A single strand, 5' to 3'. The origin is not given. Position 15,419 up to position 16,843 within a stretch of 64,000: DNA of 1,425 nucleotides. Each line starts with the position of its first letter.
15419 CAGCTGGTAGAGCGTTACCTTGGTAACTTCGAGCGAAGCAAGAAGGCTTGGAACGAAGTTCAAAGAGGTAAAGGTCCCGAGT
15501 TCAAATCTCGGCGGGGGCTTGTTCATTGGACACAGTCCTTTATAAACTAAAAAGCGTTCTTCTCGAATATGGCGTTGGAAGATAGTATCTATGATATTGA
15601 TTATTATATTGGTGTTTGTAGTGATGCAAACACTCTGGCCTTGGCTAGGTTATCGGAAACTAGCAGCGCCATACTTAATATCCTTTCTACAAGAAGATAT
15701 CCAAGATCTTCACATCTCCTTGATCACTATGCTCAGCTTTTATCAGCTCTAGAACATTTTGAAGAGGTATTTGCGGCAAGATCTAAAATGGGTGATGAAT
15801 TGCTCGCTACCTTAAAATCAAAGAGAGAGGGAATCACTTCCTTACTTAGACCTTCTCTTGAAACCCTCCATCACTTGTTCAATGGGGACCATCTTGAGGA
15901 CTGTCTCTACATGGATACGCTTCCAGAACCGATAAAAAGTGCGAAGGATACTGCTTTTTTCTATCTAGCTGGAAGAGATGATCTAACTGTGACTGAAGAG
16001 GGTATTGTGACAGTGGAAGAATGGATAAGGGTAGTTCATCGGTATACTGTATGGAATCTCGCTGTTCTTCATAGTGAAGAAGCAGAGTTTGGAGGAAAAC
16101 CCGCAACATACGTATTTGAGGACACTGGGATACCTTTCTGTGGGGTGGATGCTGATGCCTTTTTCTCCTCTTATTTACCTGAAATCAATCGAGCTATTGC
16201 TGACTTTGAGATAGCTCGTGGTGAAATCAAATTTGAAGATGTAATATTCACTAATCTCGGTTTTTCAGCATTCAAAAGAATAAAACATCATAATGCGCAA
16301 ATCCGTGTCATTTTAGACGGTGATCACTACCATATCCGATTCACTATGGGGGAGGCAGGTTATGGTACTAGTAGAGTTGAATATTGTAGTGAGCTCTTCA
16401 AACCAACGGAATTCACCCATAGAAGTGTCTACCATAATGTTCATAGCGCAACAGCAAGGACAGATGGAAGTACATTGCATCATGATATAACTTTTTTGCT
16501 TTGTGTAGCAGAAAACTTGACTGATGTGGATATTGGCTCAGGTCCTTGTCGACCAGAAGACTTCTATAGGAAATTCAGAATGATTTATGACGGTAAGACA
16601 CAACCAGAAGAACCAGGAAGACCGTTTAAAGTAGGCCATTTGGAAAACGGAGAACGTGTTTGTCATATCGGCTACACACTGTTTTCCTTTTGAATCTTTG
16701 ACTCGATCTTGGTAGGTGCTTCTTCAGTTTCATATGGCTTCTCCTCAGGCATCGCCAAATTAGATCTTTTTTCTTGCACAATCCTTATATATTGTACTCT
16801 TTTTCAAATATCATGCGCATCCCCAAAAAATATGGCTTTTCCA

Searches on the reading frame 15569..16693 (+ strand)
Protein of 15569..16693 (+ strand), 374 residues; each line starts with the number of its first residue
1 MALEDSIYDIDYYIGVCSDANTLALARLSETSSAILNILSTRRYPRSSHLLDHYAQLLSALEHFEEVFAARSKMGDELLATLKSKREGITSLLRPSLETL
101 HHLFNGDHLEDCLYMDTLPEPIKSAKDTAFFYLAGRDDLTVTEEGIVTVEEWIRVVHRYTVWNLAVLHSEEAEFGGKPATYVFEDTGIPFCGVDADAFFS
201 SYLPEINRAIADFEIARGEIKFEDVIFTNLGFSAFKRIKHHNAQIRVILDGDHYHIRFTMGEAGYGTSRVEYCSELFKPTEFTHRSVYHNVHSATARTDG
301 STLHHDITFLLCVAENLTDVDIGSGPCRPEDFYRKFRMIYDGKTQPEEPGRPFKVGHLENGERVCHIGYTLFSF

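Call 61: search_protein_families(library=pfam, proteins=[window:15569-16693:+], max_evalue=0.01)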
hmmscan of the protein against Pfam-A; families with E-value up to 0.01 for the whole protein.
window:15569-16693:+ (374 aa): 0 families

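Call 69: search_protein_families(library=ncbifam, proteins=[window:15569-16693:+], max_evalue=0.01)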
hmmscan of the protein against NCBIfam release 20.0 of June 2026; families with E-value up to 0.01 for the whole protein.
window:15569-16693:+ (374 aa): 0 families

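Call 70: list_cluster_members(proteins=[window:15569-16693:+, window:62277-63362:-, window:61534-62280:-])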
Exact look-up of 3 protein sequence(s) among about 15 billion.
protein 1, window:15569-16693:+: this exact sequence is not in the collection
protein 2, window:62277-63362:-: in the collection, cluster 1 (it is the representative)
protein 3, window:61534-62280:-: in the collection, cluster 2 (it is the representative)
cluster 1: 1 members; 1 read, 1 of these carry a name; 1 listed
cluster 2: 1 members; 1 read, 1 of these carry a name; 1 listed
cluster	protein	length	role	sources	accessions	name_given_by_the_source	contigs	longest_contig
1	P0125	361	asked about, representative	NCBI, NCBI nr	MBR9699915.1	hypothetical protein GOV09_05650 [Candidatus Woesearchaeota archaeon] | hypothetical protein [Candidatus Woesearchaeota archaeon]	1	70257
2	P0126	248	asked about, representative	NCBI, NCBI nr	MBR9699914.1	ribonuclease Z [Candidatus Woesearchaeota archaeon]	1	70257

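Call 84: search_solved_structures(query=window:15569-16693:+, max_evalue=1)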
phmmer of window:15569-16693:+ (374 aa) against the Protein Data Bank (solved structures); distinct sequences matched with E-value up to 1: 0.
